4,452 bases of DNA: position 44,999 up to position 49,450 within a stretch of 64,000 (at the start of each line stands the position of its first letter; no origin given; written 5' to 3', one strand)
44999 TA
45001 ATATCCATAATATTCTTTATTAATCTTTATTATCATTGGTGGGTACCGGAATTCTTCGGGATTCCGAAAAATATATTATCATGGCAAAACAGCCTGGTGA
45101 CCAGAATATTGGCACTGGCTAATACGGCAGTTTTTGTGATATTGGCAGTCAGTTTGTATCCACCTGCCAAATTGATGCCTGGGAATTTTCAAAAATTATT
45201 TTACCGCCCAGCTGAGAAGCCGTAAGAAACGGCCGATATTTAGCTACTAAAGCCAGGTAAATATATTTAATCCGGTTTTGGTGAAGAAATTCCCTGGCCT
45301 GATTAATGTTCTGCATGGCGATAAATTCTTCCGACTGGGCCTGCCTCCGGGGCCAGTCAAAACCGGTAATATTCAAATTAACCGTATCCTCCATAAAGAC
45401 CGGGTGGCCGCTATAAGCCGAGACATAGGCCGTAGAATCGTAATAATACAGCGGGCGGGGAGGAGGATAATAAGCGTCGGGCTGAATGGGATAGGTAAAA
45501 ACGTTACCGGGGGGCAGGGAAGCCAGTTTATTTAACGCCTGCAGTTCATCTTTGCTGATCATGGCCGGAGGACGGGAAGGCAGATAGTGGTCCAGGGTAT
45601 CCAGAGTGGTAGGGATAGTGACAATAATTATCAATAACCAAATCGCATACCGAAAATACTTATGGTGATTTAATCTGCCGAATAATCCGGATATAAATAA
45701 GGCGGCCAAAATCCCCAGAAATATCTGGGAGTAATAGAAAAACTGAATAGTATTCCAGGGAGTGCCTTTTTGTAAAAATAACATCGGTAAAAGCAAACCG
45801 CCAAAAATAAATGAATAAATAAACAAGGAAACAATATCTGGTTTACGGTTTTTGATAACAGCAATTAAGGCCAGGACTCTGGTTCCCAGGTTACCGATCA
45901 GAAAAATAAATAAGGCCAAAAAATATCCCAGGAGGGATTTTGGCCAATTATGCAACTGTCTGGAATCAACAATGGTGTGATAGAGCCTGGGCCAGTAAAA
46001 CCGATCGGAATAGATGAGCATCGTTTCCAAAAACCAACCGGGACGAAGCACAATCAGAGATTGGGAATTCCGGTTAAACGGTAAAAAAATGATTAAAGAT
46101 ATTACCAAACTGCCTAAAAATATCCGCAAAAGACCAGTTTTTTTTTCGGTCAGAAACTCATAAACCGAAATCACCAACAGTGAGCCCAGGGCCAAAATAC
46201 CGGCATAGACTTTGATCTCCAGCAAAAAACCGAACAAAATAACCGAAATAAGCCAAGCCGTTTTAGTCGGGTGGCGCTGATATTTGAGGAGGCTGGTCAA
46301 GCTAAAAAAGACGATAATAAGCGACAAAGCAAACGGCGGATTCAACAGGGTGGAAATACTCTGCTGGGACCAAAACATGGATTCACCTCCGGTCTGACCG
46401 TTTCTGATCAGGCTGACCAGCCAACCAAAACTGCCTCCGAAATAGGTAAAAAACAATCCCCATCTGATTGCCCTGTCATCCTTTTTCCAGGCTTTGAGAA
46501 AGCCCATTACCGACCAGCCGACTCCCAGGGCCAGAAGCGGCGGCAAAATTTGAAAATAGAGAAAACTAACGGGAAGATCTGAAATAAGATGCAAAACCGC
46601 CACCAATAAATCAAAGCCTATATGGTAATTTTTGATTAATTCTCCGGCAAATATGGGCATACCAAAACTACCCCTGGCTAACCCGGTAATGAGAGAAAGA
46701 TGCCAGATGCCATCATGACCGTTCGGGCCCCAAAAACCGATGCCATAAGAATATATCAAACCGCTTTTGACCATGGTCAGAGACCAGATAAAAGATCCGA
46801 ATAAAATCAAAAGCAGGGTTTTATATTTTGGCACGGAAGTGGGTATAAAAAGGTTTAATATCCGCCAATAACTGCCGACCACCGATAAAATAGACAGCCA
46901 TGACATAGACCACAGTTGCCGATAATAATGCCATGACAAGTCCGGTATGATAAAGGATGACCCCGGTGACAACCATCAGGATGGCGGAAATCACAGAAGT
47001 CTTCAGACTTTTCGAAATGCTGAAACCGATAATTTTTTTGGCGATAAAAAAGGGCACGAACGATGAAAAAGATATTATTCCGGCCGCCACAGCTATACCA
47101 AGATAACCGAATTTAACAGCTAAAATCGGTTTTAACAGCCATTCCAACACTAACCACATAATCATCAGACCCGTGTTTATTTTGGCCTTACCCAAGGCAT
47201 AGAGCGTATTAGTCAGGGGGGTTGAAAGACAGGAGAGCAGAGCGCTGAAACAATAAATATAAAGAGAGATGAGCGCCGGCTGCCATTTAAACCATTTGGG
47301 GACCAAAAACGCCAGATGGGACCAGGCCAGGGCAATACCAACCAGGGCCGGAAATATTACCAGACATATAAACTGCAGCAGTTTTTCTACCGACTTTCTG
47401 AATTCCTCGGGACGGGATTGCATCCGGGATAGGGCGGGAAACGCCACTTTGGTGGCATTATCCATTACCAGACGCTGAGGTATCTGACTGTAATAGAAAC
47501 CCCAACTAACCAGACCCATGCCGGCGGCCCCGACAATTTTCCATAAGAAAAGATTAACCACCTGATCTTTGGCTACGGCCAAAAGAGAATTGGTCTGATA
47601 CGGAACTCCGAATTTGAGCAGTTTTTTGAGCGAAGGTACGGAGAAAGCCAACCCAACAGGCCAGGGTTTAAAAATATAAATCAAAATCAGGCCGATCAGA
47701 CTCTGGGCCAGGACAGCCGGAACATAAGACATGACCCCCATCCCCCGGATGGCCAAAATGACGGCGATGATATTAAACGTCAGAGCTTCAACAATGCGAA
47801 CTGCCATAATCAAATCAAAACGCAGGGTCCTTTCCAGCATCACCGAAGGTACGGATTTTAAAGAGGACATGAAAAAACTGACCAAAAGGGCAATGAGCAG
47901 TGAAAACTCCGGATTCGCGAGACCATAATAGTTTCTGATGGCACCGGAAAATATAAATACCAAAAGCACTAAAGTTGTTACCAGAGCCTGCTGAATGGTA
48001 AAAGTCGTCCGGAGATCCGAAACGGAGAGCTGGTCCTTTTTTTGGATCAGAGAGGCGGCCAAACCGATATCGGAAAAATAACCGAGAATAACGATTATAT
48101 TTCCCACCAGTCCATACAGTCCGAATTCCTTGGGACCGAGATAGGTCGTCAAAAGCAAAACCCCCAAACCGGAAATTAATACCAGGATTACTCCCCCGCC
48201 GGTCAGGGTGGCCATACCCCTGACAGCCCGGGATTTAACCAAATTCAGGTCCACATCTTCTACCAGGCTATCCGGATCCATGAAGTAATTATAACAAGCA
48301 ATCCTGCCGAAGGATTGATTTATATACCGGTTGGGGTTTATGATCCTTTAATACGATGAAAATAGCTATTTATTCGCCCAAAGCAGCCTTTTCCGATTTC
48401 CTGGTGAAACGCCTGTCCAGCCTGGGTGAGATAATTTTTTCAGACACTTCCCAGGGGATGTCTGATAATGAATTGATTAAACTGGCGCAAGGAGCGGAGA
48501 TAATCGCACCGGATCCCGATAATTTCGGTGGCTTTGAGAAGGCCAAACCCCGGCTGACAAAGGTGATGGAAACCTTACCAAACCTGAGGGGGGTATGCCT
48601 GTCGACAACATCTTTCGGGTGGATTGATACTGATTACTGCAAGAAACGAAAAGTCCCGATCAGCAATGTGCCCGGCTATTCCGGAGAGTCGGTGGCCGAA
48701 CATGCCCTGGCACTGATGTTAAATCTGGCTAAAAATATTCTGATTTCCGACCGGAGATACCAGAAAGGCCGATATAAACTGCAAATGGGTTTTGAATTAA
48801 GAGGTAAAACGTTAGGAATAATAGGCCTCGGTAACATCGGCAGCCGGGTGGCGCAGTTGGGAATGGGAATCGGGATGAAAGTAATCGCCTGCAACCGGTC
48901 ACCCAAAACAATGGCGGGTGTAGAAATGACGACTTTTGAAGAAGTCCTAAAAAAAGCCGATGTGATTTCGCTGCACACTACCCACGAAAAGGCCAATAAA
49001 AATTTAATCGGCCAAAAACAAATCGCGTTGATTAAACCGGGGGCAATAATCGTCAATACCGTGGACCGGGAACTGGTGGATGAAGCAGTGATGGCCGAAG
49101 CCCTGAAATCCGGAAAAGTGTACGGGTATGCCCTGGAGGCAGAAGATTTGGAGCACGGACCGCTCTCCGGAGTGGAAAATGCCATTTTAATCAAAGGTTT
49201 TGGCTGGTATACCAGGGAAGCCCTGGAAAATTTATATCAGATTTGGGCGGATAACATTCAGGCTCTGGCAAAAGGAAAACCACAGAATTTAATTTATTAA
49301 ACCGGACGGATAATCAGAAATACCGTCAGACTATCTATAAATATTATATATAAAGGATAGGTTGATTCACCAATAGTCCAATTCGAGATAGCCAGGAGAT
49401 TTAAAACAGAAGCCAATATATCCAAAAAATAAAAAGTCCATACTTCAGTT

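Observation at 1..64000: Unusually dense GT-C glycosyltransferase supercluster: about 24 polytopic GT-C-like paralogs in five or more families within 64 kb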

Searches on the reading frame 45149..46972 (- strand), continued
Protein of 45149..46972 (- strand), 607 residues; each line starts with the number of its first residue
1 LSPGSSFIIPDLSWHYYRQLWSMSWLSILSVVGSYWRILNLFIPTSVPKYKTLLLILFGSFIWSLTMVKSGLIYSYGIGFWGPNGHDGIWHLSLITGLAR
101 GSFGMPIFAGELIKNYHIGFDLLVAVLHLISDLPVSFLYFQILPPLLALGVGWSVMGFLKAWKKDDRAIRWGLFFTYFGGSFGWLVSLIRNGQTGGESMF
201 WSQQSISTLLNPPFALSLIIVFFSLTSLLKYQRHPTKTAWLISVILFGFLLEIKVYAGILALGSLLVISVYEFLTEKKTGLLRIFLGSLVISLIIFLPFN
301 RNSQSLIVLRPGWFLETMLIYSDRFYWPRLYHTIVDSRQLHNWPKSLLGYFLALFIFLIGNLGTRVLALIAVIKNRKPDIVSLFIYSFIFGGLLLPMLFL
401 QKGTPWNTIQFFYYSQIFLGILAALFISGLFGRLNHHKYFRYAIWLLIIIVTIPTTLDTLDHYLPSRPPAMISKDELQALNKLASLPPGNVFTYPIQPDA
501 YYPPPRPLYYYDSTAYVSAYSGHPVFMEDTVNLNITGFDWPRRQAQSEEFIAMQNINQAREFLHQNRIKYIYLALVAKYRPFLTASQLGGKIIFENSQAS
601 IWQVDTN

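Call 86: fold_search(model_id=the predicted structure, library=pdb)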
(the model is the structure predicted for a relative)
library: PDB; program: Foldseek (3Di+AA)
matches with E <= 10: 350; with E <= 0.001: 18
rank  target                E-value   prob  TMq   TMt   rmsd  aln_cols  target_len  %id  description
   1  8agc_A                7.0e-08  1.00  0.52  0.43  13.8       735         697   11  Structure of yeast oligosaccharylransferase complex with lipid-linked oligosaccharide and non-acceptor peptide bound (released 2022-12-07)
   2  6ezn_F                1.0e-07  1.00  0.55  0.48  13.1       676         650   10  Cryo-EM structure of the yeast oligosaccharyltransferase (OST) complex (released 2018-01-17)
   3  9n9j_I                2.1e-07  1.00  0.53  0.44  13.8       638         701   10  Structure of a GRP94 folding intermediate engaged with a CCDC134- and FKBP11-bound secretory translocon (released 2025-11-19)
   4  6s7o_A                4.4e-07  1.00  0.52  0.45  13.1       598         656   11  Cryo-EM structure of human oligosaccharyltransferase complex OST-A (released 2019-12-18)
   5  8agb_A                6.1e-07  1.00  0.51  0.45  12.6       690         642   11  Structure of yeast oligosaccharylransferase complex with lipid-linked oligosaccharide bound (released 2022-12-07)
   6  8b6l_I                6.4e-07  1.00  0.52  0.43  14.1       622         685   10  Subtomogram average of the human Sec61-TRAP-OSTA-translocon (released 2022-12-07)
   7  7zlh_A                7.0e-07  1.00  0.42  0.37  14.0       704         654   10  Cryo-EM structure of C-mannosyltransferase CeDPY19, in apo state, bound to CMT2-Fab and anti-Fab nanobody (released 2023-01-11)
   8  7zli_A                9.0e-07  1.00  0.40  0.35  14.2       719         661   11  Cryo-EM structure of C-mannosyltransferase CeDPY19, in complex with Dol25-P-Man and bound to CMT2-Fab and anti-Fab nan (released 2023-01-11)
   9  6c26_A                1.1e-06  1.00  0.52  0.46  12.6       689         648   10  The Cryo-EM structure of a eukaryotic oligosaccharyl transferase complex (released 2018-01-31)
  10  7zlg_A                1.8e-06  1.00  0.48  0.41  12.0       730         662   10  Cryo-EM structure of C-mannosyltransferase CeDPY19, in complex with acceptor peptide and bound to CMT2-Fab and anti-Fa (released 2023-01-11)
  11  8pn9_A                1.9e-06  1.00  0.52  0.45  12.8       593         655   11  Structure of human oligosaccharyltransferase OST-A complex bound to NGI-1 (released 2024-05-08)
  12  7e9s_A                2.6e-06  1.00  0.50  0.34  13.3       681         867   12  Archaeal oligosaccharyltransferase AglB from Archaeoglobus fulgidus in complex with an inhibitory peptide and a dolich (released 2021-09-08)
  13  3wak                  2.8e-06  1.00  0.49  0.34  15.6       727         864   12  Crystal structure of the Archaeoglobus fulgidus oligosaccharyltransferase (O29867_ARCFU) in the apo form (released 2013-10-30)
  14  5ogl_A                2.0e-05  1.00  0.49  0.39  15.5       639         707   10  Structure of bacterial oligosaccharyltransferase PglB in complex with an acceptor peptide and an lipid-linked oligosac (released 2017-10-25)
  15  6gxc_A                2.6e-05  1.00  0.51  0.41  14.9       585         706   10  Bacterial oligosaccharyltransferase PglB in complex with an inhibitory peptide and a reactive lipid-linked oligosaccha (released 2018-11-14)
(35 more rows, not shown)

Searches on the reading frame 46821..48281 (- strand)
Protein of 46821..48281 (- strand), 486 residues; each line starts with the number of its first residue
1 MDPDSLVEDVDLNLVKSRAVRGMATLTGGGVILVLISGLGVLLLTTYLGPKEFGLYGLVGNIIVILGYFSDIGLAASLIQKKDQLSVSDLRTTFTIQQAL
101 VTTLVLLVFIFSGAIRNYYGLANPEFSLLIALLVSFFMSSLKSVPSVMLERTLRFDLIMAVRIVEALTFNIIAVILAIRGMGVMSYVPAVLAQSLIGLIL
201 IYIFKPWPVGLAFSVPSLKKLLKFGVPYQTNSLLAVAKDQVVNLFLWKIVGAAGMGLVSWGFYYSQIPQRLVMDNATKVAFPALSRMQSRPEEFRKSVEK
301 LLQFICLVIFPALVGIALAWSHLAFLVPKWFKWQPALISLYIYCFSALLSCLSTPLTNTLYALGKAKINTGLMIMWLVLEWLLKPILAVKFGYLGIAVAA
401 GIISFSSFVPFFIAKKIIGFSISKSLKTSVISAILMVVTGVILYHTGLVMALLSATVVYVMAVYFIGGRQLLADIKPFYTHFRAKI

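Call 6: search_protein_families(library=pfam, max_evalue=0.01, proteins=[window:46821-48281:-])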
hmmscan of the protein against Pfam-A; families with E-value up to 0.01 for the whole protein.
window:46821-48281:- (486 aa): 2 families
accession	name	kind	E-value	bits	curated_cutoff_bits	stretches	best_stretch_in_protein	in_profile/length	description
PF13440.11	Polysacc_synt_3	-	3.5e-45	154.9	23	1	47-319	5-275/293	Polysaccharide biosynthesis protein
PF01943.22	Polysacc_synt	-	1.8e-21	77.3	28.2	1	20-288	2-274/274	Polysaccharide biosynthesis protein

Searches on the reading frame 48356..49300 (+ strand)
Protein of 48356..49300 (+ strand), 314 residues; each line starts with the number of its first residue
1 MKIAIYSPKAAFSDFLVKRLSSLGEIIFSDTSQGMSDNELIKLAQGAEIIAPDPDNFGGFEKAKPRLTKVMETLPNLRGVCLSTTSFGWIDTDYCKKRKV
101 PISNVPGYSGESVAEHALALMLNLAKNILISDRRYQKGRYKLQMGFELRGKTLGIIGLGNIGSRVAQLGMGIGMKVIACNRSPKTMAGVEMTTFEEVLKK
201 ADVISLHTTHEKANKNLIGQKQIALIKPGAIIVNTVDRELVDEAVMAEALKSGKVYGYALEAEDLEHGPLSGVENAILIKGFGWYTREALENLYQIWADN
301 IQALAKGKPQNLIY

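Call 8: search_protein_families(library=pfam, max_evalue=0.01, proteins=[window:48356-49300:+])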
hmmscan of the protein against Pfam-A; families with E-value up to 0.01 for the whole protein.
window:48356-49300:+ (314 aa): 7 families
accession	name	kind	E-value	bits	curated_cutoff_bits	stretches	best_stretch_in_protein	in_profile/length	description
PF02826.25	2-Hacid_dh_C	-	2.8e-39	134.7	25.1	1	118-278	1-173/178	D-isomer specific 2-hydroxyacid dehydrogenase, NAD binding domain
PF00389.36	2-Hacid_dh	-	3e-17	63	24.6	1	21-310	16-130/134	D-isomer specific 2-hydroxyacid dehydrogenase, catalytic domain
PF03446.21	NAD_binding_2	-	5.6e-05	23.7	21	1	153-251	2-108/161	NAD binding domain of 6-phosphogluconate dehydrogenase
PF00670.27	AdoHcyase_NAD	-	6.6e-05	23.5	27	1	148-235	21-109/162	S-adenosyl-L-homocysteine hydrolase, NAD binding domain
PF07991.19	KARI_N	-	0.0052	16.8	20.6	1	148-231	2-90/165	Acetohydroxy acid isomeroreductase, NADPH-binding domain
PF00208.27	ELFV_dehydrog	-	0.0086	16.2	23.4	0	145-186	26-68/241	Glutamate/Leucine/Phenylalanine/Valine dehydrogenase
PF03807.23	F420_oxidored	-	0.0087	17.1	21.6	0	153-210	2-69/94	NADP oxidoreductase coenzyme F420-dependent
